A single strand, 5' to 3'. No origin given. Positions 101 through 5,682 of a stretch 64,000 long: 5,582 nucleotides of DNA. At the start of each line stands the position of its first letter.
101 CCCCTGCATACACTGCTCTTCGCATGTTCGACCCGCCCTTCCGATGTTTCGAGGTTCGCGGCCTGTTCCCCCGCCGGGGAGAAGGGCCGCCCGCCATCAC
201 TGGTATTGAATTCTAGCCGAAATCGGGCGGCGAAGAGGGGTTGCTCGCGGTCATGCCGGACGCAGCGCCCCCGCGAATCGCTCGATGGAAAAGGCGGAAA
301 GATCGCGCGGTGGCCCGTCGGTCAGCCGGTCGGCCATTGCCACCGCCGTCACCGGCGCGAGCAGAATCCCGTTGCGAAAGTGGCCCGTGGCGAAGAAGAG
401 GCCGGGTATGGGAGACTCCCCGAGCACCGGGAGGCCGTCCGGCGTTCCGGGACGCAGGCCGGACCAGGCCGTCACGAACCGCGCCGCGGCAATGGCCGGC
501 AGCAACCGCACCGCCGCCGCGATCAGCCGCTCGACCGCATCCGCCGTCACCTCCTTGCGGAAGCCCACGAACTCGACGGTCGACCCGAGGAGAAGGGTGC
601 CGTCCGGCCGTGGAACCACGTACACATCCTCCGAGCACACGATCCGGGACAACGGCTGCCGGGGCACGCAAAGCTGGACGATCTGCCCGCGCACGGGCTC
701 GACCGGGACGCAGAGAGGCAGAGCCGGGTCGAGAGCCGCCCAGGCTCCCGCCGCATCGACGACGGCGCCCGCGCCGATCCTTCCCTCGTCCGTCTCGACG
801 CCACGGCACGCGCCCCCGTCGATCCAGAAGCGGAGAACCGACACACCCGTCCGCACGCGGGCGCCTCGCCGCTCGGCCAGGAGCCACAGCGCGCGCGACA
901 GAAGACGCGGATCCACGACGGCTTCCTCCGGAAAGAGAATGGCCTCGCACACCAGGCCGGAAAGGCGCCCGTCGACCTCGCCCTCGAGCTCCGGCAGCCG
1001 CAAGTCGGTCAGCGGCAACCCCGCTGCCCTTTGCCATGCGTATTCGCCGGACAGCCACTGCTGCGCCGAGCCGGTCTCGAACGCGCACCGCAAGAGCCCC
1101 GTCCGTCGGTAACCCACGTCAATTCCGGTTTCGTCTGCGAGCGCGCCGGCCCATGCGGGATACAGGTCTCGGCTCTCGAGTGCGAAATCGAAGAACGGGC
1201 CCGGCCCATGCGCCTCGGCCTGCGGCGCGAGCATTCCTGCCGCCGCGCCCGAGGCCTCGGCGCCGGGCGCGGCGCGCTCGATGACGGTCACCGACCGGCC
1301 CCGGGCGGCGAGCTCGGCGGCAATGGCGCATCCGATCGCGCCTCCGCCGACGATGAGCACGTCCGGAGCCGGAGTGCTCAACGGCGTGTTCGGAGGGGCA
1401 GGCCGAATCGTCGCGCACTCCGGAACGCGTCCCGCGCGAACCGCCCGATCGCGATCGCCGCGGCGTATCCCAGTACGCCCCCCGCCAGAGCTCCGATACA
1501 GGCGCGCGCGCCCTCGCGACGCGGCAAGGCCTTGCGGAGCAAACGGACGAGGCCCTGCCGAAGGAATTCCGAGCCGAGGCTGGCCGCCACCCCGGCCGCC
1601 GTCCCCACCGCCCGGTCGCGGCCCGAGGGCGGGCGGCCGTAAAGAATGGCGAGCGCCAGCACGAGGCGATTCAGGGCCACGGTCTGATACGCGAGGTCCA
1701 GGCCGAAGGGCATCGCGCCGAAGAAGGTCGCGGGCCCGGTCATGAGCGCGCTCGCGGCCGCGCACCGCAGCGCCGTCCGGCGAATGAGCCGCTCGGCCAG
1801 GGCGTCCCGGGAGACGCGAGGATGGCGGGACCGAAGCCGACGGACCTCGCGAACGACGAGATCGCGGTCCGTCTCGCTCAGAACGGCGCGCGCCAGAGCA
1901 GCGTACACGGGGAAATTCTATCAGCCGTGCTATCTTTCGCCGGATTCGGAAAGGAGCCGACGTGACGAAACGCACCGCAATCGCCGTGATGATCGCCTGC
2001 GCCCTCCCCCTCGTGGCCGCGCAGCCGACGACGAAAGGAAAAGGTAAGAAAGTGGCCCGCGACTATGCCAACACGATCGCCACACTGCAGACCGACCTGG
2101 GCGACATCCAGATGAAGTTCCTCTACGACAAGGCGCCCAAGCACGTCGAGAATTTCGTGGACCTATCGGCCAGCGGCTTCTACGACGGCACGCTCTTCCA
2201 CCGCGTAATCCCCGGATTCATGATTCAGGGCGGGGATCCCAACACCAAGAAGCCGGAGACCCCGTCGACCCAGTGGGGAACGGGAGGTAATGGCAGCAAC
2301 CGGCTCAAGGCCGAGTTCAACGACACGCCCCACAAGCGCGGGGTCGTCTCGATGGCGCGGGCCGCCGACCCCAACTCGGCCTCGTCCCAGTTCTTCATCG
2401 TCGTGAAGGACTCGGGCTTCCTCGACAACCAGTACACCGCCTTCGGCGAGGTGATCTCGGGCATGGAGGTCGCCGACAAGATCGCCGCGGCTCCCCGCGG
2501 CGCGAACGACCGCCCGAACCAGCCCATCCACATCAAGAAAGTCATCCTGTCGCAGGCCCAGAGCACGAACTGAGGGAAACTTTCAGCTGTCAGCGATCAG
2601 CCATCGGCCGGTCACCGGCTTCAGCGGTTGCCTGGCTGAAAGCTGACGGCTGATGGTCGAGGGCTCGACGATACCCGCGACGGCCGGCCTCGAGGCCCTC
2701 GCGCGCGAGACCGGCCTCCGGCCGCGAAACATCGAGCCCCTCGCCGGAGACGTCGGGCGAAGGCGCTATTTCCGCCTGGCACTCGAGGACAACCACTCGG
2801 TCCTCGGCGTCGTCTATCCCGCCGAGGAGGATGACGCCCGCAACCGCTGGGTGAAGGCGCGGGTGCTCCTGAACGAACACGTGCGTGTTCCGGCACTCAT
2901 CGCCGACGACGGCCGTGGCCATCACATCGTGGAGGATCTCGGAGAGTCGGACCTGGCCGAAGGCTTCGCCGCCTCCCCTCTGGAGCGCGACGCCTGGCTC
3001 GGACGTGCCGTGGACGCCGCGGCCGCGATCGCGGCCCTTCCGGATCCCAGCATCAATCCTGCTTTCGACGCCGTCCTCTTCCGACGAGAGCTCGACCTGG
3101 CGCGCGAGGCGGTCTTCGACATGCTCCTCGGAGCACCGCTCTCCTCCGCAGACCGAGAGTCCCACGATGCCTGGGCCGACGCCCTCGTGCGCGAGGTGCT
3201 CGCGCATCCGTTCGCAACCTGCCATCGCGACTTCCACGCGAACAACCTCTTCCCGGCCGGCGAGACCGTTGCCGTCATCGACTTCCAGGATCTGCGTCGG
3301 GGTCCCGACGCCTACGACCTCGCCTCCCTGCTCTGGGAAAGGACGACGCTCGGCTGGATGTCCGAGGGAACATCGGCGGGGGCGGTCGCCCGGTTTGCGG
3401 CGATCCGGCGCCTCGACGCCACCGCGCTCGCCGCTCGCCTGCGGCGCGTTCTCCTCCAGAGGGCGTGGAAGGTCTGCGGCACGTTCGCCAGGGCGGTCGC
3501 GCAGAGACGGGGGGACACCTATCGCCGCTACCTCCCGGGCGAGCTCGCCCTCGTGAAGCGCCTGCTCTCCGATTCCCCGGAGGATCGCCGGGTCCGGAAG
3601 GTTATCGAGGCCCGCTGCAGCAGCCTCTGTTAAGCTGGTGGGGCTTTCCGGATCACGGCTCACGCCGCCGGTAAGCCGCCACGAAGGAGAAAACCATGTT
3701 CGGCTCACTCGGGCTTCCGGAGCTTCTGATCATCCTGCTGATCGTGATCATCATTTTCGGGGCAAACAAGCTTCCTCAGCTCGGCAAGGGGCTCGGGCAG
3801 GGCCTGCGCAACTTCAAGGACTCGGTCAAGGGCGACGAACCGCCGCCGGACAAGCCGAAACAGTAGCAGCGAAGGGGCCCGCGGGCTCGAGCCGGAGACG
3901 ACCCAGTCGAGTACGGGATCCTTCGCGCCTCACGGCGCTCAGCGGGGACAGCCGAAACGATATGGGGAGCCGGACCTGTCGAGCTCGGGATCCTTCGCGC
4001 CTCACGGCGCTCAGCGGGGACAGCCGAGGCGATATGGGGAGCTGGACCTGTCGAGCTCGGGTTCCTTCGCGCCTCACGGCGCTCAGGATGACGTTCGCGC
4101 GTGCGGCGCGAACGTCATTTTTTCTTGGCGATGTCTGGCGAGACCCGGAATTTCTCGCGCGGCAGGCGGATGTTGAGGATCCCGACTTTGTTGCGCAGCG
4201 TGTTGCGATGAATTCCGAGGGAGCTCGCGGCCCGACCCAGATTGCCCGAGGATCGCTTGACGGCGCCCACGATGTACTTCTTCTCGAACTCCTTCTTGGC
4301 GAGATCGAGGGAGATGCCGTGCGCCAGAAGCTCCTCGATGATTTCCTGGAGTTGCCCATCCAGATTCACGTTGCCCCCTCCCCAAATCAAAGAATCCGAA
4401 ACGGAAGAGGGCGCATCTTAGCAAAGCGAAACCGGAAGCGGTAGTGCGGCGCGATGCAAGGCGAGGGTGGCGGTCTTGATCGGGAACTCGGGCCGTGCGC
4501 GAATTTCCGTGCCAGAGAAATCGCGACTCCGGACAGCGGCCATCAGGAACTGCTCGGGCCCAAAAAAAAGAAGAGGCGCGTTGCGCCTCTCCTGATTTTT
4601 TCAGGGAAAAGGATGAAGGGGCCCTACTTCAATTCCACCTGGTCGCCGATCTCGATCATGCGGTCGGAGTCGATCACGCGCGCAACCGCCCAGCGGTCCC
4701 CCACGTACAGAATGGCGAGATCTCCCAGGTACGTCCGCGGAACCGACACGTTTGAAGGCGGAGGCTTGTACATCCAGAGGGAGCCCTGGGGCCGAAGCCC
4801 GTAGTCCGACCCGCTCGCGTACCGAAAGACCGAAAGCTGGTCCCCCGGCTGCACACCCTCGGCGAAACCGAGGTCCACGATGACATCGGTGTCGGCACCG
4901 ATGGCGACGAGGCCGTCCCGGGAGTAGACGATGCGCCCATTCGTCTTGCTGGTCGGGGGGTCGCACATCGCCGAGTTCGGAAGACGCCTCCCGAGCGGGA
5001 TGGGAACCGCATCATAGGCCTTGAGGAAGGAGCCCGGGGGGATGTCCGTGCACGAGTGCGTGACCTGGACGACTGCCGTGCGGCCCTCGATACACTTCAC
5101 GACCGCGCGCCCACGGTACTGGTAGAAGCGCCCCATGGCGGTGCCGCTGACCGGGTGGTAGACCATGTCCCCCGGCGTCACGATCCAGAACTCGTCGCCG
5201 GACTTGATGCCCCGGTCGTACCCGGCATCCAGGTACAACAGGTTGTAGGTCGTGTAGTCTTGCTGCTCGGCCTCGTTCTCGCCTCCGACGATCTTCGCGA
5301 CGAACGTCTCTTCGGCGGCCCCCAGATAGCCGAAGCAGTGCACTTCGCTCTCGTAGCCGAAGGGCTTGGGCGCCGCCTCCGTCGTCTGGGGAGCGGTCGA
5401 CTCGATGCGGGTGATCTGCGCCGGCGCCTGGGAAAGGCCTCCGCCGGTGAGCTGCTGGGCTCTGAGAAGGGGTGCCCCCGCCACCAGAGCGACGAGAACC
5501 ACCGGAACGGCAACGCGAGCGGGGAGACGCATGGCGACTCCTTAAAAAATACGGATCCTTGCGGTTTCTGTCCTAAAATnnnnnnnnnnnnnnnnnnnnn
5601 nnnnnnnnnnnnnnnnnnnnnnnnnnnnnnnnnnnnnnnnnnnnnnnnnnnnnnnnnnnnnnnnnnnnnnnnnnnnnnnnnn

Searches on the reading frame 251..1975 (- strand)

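Call 41: search_protein_families(library=pfam, proteins=[window:251-1975:-], max_evalue=0.0001)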
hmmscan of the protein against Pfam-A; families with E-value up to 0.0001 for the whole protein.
window:251-1975:- (574 aa): 5 families
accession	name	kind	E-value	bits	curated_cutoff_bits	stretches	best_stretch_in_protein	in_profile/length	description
PF01266.30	DAO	-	7e-75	253.2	27.9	1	205-550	1-353/353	FAD dependent oxidoreductase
PF07992.20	Pyr_redox_2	-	3e-06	27.3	26.1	1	204-235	143-174/291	Pyridine nucleotide-disulphide oxidoreductase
PF00070.33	Pyr_redox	-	5.2e-06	27.3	22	1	206-235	2-31/82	Pyridine nucleotide-disulphide oxidoreductase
PF13450.12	NAD_binding_8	-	1e-05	26.1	21.9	1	208-235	1-28/68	NAD(P)-binding Rossmann-like domain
PF00890.30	FAD_binding_2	-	1.4e-05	24.9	20.4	1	205-414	1-206/414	FAD binding domain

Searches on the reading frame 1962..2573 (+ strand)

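Call 41: search_protein_families(library=pfam, proteins=[window:1962-2573:+], max_evalue=0.0001)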
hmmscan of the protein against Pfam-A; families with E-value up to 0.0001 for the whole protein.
window:1962-2573:+ (203 aa): 1 family
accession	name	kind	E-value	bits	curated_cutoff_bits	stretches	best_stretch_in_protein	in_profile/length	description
PF00160.26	Pro_isomerase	-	2.5e-51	174.5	21.7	1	41-194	3-157/159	Cyclophilin type peptidyl-prolyl cis-trans isomerase/CLD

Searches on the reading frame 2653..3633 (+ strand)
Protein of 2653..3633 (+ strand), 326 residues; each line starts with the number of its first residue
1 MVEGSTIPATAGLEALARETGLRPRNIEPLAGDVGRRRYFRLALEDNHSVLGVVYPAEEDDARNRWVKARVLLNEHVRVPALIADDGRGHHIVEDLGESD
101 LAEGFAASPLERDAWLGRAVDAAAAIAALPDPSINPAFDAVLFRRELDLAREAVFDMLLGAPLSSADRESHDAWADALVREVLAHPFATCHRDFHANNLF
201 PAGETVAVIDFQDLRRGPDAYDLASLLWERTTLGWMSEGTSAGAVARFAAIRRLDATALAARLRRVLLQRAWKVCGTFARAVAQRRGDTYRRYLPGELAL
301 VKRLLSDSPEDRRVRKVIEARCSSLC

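Call 41: search_protein_families(library=pfam, proteins=[window:2653-3633:+], max_evalue=0.0001)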
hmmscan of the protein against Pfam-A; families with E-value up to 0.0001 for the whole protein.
window:2653-3633:+ (326 aa): 1 family
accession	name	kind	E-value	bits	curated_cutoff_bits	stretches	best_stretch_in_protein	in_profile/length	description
PF01636.29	APH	-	2.2e-16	60.8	23.2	1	27-232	2-211/239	Phosphotransferase enzyme family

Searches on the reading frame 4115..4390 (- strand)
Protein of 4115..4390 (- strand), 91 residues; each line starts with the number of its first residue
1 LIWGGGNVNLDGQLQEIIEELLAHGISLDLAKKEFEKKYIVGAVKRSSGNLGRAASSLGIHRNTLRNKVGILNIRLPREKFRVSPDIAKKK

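Call 83: search_protein_families(library=pfam, proteins=[window:4115-4390:-], max_evalue=0.001)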
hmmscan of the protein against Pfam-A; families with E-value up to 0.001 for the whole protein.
window:4115-4390:- (91 aa): 2 families
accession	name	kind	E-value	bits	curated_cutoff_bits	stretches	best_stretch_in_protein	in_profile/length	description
PF02954.25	HTH_8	-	7.4e-09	35.6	22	1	34-68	4-38/42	Bacterial regulatory protein, Fis family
PF13556.12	HTH_30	-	2.2e-05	24.6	27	1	46-69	10-33/59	PucR C-terminal helix-turn-helix domain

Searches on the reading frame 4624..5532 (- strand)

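Call 8: search_protein_families(library=pfam, proteins=[window:4624-5532:-], max_evalue=0.001)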
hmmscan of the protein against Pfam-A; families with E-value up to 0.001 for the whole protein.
window:4624-5532:- (302 aa): 1 family
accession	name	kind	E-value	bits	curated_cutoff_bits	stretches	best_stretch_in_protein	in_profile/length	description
PF16538.11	FlgT_C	-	8.8e-08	32.9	27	0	215-240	2-27/77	Flagellar assembly protein T, C-terminal domain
